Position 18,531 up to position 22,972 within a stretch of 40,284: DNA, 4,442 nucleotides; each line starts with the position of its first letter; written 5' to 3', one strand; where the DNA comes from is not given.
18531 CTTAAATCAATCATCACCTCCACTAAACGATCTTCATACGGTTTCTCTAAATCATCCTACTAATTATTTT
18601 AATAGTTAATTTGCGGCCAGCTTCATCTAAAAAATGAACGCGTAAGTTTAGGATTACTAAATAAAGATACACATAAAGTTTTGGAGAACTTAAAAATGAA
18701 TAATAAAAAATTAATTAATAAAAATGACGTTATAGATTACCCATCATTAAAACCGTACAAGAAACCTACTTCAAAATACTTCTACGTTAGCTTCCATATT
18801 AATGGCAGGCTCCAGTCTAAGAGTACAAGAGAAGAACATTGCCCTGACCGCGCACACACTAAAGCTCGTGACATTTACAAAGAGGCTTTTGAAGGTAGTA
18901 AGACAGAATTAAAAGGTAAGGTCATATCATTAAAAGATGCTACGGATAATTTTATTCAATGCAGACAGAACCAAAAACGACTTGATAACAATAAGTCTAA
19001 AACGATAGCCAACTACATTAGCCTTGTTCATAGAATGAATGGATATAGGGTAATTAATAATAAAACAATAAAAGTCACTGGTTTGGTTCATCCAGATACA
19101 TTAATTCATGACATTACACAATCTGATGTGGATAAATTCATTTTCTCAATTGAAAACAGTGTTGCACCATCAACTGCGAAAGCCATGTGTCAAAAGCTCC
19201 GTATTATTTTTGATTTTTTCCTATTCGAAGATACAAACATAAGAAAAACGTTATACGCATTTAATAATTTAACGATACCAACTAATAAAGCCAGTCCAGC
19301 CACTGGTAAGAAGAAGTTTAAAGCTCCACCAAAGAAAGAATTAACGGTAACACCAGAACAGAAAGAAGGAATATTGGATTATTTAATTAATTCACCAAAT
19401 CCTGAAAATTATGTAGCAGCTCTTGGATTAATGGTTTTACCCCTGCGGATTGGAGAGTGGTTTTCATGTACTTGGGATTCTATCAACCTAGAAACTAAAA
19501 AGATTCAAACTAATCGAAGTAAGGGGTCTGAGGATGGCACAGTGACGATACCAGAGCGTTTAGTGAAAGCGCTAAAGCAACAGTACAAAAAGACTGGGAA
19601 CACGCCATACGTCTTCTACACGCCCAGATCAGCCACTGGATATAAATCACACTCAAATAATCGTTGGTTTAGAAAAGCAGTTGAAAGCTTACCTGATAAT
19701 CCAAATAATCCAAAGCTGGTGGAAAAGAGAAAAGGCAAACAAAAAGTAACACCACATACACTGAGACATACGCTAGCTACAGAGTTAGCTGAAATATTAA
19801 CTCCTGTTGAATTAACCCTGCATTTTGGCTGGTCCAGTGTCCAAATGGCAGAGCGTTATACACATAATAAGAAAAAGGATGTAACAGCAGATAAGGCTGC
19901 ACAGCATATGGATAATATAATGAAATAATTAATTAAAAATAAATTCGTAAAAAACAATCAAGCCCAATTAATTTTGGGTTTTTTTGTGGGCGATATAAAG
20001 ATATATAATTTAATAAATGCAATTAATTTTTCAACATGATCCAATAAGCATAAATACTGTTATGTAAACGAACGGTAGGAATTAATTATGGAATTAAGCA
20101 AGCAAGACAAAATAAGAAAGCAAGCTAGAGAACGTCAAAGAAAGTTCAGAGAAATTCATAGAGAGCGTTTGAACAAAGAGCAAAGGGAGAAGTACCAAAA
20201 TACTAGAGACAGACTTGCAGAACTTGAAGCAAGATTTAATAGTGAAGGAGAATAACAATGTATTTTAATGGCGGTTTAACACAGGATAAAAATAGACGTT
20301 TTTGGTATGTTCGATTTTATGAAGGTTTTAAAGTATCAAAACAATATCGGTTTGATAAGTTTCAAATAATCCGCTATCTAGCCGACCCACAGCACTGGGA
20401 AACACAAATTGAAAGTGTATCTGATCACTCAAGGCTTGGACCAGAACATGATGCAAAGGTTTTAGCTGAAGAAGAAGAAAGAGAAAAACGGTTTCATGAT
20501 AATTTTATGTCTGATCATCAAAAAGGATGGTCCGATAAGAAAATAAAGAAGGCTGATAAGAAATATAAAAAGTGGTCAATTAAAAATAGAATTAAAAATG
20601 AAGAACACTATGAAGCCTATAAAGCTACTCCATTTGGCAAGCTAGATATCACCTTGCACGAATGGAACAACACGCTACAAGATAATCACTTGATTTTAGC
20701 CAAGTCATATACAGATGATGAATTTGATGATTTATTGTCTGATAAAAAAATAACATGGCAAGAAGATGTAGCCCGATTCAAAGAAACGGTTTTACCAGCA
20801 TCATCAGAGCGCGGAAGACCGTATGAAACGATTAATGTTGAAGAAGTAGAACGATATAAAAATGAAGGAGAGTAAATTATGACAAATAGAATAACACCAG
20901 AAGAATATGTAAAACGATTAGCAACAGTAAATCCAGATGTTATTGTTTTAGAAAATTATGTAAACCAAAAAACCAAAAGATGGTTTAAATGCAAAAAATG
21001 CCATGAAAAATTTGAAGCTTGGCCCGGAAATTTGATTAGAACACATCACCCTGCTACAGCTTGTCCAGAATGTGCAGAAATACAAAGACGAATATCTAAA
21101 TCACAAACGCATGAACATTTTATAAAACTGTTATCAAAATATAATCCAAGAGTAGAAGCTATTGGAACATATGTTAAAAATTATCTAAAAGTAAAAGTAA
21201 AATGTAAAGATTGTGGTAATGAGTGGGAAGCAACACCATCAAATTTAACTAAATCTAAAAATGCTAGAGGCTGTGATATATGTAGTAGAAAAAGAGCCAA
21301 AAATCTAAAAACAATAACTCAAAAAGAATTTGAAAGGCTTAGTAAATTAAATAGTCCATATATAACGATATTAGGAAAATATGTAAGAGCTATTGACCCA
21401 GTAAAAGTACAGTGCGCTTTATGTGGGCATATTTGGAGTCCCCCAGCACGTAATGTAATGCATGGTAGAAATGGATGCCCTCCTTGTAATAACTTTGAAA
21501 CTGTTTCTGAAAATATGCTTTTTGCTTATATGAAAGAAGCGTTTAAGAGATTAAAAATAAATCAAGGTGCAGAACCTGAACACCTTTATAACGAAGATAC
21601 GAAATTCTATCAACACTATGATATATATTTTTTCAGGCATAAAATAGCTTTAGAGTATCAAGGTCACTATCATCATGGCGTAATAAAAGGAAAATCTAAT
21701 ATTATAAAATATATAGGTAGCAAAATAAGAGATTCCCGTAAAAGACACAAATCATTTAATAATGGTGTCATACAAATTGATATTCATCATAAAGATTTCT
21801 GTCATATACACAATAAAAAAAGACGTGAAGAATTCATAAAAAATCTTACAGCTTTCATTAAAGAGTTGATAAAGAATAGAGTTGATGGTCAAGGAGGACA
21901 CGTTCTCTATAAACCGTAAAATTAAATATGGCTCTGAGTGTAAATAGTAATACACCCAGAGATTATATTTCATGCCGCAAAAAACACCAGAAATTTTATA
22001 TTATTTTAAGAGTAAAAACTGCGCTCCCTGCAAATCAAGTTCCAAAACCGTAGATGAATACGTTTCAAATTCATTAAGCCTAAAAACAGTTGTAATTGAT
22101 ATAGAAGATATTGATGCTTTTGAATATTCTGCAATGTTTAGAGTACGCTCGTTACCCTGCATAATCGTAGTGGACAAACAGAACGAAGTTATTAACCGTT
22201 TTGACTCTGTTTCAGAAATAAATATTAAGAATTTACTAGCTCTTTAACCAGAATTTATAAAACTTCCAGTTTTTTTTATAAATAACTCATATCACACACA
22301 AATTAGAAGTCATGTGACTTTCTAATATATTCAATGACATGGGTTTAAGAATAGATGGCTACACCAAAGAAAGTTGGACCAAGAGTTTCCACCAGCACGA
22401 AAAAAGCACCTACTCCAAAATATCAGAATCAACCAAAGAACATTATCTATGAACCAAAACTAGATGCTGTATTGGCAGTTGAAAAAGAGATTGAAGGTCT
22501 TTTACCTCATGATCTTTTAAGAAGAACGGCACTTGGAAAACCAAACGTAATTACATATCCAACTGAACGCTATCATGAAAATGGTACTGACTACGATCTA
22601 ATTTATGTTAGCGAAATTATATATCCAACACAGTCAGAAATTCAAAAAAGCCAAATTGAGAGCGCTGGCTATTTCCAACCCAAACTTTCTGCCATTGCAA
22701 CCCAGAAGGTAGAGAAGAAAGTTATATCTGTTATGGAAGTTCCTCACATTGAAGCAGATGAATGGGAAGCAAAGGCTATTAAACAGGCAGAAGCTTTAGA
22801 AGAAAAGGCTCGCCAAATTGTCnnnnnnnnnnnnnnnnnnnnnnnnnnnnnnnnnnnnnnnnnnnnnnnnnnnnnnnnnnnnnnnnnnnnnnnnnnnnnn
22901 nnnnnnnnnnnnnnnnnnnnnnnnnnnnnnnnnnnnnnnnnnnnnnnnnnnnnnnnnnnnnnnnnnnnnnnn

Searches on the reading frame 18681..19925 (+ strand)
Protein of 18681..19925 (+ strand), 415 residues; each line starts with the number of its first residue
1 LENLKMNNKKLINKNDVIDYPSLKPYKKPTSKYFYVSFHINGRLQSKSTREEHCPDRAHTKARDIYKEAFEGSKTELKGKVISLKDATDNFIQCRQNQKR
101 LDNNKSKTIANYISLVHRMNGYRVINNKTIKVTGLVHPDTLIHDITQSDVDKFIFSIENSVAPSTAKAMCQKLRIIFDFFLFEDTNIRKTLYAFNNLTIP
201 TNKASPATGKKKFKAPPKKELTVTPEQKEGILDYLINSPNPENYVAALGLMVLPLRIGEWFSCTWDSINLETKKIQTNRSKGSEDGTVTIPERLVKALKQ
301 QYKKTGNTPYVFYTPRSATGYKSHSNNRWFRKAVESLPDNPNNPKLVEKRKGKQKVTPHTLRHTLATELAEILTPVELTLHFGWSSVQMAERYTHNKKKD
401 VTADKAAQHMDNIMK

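Call 42: search_protein_families(library=phrogs, proteins=[window:18681-19925:+], max_evalue=0.00001)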
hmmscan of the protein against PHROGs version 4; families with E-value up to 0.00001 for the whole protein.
window:18681-19925:+ (415 aa): 2 families
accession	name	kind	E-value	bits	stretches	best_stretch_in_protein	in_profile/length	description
phrog_1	-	integration and excision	3.5e-36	126.7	1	22-409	100-450/611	integrase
phrog_216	-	integration and excision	3.1e-24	86.6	1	206-401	39-229/301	integrase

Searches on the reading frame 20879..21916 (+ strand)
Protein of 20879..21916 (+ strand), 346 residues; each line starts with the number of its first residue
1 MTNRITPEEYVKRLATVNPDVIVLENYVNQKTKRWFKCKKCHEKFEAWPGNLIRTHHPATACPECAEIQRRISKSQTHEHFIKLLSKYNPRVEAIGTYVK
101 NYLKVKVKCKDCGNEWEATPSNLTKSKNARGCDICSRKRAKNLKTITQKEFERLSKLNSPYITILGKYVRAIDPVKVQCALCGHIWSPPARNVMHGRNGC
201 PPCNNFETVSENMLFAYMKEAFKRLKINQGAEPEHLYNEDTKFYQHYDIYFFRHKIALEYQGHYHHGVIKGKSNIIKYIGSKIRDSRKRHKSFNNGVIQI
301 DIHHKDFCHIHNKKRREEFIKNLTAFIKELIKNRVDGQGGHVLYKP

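Call 42: search_protein_families(library=phrogs, proteins=[window:20879-21916:+], max_evalue=0.00001)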
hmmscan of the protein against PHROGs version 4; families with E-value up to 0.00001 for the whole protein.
window:20879-21916:+ (346 aa): 3 families
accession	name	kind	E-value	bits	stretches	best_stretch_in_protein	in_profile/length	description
phrog_559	-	DNA, RNA and nucleotide metabolism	4.6e-43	148.9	1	1-324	119-415/607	HNH endonuclease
phrog_681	-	DNA, RNA and nucleotide metabolism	1.3e-28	100.9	1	4-206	237-433/576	endonuclease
phrog_5104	-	unknown function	9.9e-07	29.6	0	17-76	37-97/228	-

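Call 78: search_protein_families(library=pfam, proteins=[window:20879-21916:+], max_evalue=0.01)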
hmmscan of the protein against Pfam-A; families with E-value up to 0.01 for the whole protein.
window:20879-21916:+ (346 aa): 5 families
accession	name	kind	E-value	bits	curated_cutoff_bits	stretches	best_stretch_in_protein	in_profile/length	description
PF14311.12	DUF4379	-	1.7e-12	47.8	24.5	2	104-138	25-56/56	Probable Treble clef zinc finger domain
PF25206.1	DUF7836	-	6.9e-11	42.3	26.7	1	105-157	6-58/59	Domain of unknown function (DUF7836)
PF21817.3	CapR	-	4.7e-07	30.3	24.2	1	95-136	21-67/67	CapR homology domain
PF01155.25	HypA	-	5.8e-06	26.7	28.9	0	103-141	67-98/112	Hydrogenase/urease nickel incorporation, metallochaperone, hypA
PF09723.15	Zn_ribbon_8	-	5.9e-06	26.6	34.4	1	36-71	6-40/41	Zinc ribbon domain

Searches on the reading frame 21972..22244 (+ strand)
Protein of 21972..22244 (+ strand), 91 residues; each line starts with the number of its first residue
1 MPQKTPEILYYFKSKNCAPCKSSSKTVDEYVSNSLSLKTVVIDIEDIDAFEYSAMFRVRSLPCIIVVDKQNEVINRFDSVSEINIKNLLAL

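Call 78: search_protein_families(library=pfam, proteins=[window:21972-22244:+], max_evalue=0.01)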
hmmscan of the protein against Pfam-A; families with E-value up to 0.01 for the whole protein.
window:21972-22244:+ (91 aa): 5 families
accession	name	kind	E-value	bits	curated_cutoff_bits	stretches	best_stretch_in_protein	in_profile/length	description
PF13098.12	Thioredoxin_2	-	2.7e-05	24.9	27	1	7-77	7-91/104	Thioredoxin-like domain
PF13905.12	Thioredoxin_8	-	7.7e-05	23.4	27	0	45-73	66-94/94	Thioredoxin-like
PF00085.26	Thioredoxin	-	0.00032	21.1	23.5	1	6-76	19-88/103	Thioredoxin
PF13192.12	Thioredoxin_3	-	0.00081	19.8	24.8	1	14-69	7-58/76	Thioredoxin domain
PF00578.27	AhpC-TSA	-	0.00088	19.7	26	1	6-81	27-102/124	AhpC/TSA family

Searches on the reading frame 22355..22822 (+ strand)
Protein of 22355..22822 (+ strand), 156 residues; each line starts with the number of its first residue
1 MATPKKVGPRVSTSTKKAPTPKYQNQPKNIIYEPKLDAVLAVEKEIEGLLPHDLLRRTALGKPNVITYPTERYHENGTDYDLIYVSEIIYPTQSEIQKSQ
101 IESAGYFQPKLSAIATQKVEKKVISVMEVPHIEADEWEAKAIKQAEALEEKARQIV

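Call 42: search_protein_families(library=phrogs, proteins=[window:22355-22822:+], max_evalue=0.00001)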
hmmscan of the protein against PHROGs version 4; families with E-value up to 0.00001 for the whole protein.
window:22355-22822:+ (156 aa): 0 families

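Call 78: search_protein_families(library=pfam, proteins=[window:22355-22822:+], max_evalue=0.01)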
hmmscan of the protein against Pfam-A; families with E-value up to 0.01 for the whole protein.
window:22355-22822:+ (156 aa): 0 families
